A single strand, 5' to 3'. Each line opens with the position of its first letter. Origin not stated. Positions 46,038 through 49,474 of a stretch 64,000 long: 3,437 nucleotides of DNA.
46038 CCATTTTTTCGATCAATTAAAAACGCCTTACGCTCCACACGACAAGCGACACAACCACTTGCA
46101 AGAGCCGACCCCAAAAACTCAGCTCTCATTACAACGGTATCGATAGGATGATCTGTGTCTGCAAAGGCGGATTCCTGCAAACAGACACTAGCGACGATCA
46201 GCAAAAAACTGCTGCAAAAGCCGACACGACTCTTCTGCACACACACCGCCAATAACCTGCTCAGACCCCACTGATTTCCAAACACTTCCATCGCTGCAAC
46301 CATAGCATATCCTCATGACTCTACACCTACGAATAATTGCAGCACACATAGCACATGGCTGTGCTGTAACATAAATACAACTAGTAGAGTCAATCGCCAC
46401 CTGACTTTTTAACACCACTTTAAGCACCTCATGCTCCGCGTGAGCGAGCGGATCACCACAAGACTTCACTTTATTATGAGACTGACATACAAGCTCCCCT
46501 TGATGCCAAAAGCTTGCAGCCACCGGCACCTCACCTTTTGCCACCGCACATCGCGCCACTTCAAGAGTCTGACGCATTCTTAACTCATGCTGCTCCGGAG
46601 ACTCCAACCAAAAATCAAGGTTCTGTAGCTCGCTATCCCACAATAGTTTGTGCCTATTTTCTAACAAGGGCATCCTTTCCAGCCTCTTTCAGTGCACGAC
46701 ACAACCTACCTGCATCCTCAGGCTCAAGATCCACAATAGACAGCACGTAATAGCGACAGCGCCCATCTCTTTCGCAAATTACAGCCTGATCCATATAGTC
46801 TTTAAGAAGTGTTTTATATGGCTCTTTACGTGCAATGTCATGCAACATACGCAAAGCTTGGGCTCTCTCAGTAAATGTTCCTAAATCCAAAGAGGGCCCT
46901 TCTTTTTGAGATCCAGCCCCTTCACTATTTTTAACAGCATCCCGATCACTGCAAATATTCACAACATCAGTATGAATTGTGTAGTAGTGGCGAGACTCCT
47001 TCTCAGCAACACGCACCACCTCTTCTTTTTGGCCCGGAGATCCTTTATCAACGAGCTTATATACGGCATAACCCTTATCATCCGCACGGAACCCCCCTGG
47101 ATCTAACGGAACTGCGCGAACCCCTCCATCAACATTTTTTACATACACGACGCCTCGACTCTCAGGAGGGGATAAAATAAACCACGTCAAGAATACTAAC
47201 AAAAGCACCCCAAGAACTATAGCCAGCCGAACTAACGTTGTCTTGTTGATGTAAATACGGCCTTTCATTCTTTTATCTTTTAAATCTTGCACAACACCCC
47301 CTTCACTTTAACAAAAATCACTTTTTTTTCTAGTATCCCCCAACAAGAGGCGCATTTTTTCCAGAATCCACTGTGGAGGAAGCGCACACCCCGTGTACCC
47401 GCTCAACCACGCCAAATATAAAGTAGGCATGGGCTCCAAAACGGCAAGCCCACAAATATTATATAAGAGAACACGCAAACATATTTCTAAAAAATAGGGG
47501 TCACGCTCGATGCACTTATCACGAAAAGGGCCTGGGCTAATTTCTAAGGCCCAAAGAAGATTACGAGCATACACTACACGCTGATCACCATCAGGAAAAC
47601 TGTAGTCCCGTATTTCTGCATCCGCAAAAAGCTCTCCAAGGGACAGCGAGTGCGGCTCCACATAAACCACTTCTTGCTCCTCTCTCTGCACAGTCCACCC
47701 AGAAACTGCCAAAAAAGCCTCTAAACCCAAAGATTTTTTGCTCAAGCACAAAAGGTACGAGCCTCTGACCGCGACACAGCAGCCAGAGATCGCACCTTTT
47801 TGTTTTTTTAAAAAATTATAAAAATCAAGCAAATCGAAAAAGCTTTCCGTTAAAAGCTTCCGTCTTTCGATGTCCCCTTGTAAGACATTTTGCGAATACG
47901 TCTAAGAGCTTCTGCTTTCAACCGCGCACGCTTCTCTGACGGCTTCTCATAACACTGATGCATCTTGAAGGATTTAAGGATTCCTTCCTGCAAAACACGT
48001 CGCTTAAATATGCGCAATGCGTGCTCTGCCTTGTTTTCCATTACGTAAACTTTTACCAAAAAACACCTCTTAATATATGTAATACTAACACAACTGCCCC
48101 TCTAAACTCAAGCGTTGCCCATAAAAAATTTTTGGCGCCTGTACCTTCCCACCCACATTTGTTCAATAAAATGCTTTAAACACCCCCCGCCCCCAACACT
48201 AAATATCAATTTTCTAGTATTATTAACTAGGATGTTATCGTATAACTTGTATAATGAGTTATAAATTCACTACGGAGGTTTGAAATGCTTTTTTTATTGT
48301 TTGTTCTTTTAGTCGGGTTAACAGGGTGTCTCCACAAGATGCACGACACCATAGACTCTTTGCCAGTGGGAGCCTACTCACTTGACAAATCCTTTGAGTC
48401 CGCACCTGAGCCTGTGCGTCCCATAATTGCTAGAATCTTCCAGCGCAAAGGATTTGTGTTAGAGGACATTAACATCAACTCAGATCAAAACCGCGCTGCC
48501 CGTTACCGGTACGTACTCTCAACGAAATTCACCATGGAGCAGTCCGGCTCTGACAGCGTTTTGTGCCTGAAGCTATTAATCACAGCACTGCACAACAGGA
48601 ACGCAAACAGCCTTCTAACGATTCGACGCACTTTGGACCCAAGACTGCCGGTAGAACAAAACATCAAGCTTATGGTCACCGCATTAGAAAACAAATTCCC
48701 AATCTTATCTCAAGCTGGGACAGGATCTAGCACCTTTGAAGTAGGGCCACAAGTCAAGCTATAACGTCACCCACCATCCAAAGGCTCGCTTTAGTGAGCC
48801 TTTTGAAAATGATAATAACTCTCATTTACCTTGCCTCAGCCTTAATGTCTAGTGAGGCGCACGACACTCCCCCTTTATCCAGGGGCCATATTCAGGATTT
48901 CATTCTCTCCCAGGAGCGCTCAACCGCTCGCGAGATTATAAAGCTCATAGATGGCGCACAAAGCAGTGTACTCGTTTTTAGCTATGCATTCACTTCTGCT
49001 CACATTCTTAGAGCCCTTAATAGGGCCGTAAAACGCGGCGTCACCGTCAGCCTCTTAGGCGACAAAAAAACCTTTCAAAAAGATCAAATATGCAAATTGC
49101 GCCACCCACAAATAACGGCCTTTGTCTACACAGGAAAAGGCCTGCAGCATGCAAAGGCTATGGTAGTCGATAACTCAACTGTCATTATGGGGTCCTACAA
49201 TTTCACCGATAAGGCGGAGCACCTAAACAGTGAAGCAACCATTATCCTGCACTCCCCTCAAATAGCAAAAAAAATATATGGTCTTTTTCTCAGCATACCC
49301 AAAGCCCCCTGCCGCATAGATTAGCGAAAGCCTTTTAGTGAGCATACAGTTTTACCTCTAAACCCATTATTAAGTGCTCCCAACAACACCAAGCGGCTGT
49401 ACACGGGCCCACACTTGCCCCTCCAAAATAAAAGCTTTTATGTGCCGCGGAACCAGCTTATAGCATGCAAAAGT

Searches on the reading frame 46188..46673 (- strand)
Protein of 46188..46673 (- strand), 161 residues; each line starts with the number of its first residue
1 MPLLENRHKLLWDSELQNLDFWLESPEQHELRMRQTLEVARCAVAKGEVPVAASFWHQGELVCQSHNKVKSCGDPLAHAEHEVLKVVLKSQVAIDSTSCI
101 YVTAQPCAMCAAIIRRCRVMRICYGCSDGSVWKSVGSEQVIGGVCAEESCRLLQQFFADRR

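Call 66: search_protein_families(library=pfam, proteins=[window:46188-46673:-], max_evalue=0.001)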
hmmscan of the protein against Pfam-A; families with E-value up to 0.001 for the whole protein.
window:46188-46673:- (161 aa): 3 families
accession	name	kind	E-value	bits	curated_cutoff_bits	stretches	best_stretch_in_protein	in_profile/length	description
PF14437.12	MafB19-deam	-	4.6e-15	56.2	27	1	28-159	2-140/142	MafB19-like deaminase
PF00383.29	dCMP_cyt_deam_1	-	2.6e-14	53.4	25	1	27-126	2-102/102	Cytidine and deoxycytidylate deaminase zinc-binding region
PF14439.12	Bd3614-deam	-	9.3e-07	29.3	38.5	1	52-119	12-79/113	Bd3614-like deaminase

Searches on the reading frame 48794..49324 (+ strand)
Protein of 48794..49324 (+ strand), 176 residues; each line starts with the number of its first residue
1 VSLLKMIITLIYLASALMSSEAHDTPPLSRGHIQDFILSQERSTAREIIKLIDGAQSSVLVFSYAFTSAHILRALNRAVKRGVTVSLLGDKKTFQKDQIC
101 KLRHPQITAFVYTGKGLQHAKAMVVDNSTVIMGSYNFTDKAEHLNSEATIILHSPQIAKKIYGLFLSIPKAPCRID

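Call 66: search_protein_families(library=pfam, proteins=[window:48794-49324:+], max_evalue=0.001)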
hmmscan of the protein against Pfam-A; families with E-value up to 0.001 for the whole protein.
window:48794-49324:+ (176 aa): 3 families
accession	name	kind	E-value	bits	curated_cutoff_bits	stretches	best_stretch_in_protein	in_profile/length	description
PF13091.12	PLDc_2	-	1.8e-23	83.3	27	1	48-165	1-128/132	PLD-like domain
PF07894.18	SACK1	-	3.6e-07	30.5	21.4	1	43-153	124-254/274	Scaffolding anchor of CK1 domain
PF00614.28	PLDc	-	0.00013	22.3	21.9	1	115-139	2-26/28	Phospholipase D Active site motif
